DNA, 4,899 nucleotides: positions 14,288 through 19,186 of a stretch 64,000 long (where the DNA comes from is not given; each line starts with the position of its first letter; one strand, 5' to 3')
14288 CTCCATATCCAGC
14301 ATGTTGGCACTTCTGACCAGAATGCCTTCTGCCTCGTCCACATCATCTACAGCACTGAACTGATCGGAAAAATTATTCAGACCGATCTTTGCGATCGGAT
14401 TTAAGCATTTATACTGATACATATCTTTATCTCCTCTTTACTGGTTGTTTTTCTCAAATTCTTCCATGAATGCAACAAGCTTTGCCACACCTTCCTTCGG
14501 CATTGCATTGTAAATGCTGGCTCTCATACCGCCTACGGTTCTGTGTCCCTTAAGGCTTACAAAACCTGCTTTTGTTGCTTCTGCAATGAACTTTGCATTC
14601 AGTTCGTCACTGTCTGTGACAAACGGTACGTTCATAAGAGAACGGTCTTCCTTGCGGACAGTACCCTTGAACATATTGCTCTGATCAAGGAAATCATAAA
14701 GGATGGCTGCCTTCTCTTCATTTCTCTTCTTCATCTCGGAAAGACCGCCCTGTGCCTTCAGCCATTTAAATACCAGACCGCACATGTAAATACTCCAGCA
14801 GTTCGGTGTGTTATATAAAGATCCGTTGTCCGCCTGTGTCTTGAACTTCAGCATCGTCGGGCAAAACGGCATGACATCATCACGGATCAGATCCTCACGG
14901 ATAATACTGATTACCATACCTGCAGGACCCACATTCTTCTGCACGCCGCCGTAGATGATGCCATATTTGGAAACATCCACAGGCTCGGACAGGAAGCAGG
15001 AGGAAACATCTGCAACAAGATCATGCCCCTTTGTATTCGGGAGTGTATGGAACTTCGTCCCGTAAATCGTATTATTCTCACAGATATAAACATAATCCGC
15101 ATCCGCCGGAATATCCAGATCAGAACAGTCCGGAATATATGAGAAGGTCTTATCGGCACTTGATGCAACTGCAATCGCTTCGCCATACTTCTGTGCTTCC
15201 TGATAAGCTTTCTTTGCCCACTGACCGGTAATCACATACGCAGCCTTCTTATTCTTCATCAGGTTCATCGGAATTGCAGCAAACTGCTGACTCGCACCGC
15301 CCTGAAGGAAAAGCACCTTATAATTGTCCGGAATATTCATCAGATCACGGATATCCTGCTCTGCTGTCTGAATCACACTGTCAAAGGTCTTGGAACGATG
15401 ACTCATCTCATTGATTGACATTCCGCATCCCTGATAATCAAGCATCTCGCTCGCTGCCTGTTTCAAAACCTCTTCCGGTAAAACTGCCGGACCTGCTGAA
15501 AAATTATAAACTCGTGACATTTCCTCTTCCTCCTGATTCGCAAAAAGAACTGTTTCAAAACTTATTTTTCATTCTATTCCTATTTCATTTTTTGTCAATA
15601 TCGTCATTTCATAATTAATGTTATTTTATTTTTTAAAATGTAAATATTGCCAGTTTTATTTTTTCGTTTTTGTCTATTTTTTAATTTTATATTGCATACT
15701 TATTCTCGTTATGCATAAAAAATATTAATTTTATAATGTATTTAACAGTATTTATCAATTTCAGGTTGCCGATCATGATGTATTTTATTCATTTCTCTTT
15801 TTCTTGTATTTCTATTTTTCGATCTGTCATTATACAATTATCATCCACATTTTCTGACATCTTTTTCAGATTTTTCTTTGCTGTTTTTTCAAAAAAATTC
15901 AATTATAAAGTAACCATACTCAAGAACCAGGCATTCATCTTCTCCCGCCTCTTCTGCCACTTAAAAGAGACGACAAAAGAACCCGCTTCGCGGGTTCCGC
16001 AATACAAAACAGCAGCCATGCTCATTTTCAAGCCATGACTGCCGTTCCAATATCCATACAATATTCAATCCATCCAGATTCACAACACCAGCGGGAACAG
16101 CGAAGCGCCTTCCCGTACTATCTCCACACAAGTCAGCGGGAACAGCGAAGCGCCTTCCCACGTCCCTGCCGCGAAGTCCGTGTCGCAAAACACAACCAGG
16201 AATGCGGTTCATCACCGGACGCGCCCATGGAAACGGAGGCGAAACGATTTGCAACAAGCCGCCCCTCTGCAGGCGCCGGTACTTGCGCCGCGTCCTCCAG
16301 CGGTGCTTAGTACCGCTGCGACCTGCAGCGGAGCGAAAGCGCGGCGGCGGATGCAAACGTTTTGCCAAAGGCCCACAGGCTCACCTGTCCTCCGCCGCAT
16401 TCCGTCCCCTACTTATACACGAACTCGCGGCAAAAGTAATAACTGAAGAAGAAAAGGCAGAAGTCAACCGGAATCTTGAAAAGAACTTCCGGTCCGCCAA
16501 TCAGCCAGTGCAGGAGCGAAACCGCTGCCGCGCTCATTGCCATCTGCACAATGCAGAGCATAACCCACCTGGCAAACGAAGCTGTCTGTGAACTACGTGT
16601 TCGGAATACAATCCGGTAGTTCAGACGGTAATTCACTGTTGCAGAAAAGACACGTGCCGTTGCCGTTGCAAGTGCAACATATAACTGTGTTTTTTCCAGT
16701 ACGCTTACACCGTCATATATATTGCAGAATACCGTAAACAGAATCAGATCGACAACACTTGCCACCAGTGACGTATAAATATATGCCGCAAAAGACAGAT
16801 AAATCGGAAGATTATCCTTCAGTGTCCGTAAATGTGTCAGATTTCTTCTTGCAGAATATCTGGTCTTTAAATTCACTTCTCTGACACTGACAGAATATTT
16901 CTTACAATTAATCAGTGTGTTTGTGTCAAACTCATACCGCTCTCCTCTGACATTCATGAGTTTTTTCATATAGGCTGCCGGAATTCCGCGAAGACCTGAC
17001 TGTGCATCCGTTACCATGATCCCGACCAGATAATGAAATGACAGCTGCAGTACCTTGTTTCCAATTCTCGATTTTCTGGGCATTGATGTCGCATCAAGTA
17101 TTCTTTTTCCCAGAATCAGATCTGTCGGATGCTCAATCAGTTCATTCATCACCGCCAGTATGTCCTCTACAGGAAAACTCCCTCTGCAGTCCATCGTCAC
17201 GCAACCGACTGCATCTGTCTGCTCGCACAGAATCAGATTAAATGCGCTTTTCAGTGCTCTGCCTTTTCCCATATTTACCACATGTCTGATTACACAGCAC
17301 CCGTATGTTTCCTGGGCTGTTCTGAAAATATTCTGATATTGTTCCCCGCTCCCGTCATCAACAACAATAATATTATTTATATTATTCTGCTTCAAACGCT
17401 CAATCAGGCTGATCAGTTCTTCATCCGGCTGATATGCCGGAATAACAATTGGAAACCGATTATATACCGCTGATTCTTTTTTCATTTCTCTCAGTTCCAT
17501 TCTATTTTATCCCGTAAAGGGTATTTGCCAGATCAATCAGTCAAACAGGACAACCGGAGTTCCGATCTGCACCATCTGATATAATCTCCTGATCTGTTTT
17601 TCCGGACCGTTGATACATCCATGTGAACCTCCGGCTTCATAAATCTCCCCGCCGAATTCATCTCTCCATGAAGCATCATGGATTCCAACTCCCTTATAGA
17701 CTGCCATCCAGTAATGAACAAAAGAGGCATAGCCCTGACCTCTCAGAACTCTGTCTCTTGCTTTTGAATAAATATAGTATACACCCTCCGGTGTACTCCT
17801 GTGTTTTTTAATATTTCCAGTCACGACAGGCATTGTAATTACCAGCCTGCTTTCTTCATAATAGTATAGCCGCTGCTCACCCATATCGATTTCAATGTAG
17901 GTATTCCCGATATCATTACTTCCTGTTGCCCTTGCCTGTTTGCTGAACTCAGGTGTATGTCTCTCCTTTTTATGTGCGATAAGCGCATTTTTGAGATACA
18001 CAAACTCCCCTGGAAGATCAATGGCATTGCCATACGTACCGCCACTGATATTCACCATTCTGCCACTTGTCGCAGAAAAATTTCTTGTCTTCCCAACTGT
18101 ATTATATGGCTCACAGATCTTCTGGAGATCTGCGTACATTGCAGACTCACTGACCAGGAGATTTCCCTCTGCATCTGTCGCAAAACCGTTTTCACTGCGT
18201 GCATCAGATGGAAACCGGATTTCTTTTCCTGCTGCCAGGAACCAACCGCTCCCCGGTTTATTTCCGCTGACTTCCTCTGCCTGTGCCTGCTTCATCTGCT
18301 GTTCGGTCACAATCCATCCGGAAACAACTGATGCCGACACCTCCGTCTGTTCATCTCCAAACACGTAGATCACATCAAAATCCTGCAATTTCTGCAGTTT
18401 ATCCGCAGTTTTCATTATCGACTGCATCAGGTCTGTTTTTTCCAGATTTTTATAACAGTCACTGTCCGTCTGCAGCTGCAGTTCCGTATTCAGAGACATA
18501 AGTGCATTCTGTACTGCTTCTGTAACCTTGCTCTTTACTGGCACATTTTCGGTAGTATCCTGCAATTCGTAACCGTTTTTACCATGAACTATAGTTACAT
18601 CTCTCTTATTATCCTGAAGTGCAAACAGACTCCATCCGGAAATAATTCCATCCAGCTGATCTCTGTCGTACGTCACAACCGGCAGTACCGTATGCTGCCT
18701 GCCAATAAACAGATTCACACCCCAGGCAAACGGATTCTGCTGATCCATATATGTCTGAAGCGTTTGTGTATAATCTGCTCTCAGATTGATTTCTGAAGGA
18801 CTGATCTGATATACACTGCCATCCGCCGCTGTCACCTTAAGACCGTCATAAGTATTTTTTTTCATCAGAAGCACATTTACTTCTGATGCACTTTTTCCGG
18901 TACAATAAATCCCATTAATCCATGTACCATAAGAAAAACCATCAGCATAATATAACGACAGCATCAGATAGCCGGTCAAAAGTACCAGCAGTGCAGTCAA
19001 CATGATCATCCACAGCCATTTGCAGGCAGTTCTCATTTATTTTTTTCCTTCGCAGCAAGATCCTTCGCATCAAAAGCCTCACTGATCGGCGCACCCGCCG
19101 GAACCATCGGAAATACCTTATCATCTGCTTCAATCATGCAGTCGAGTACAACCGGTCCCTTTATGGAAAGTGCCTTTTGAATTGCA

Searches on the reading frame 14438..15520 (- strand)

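Call 13: search_protein_families(library=pfam, proteins=[window:14438-15520:-], max_evalue=0.00001)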
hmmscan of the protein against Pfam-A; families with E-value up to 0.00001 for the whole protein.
window:14438-15520:- (360 aa): 1 family
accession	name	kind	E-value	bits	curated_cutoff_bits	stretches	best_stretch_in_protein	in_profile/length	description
PF00266.25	Aminotran_5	-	7.2e-44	150.7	21.5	1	4-348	1-371/371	Aminotransferase class-V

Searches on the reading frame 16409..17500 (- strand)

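Call 13: search_protein_families(library=pfam, proteins=[window:16409-17500:-], max_evalue=0.00001)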
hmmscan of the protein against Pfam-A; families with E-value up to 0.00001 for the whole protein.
window:16409-17500:- (363 aa): 2 families
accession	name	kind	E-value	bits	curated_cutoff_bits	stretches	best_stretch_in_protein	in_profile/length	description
PF04138.20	GtrA_DPMS_TM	-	7.9e-10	39.4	26.1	1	240-361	2-116/117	GtrA/DPMS, transmembrane domain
PF00535.33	Glycos_transf_2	-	1.4e-09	38.5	23.3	1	18-136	2-118/168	Glycosyl transferase family 2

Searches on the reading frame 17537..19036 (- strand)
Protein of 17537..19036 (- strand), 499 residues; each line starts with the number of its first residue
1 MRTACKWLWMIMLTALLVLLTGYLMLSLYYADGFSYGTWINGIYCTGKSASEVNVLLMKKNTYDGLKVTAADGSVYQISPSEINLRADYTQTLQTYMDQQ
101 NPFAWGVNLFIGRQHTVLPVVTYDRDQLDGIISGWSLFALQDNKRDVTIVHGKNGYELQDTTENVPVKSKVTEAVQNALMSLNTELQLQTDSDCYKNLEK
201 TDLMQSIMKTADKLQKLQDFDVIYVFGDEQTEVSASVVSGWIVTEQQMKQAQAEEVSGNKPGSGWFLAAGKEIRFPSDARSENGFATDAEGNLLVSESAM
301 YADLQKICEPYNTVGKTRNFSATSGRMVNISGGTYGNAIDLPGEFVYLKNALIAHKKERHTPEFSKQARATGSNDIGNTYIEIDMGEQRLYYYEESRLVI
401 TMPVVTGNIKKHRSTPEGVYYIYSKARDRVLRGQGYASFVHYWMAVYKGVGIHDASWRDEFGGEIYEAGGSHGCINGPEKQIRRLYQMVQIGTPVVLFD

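Call 51: search_protein_families(library=pfam, proteins=[window:17537-19036:-], max_evalue=0.00001)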
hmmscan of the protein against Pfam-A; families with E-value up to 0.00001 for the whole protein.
window:17537-19036:- (499 aa): 2 families
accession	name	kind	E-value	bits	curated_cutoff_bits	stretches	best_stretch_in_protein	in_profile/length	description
PF03734.19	YkuD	-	9e-23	81.9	23.4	1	379-496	2-145/146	L,D-transpeptidase catalytic domain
PF12229.13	PG_binding_4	-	7.3e-06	26.6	22.1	0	284-355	42-111/117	Putative peptidoglycan binding domain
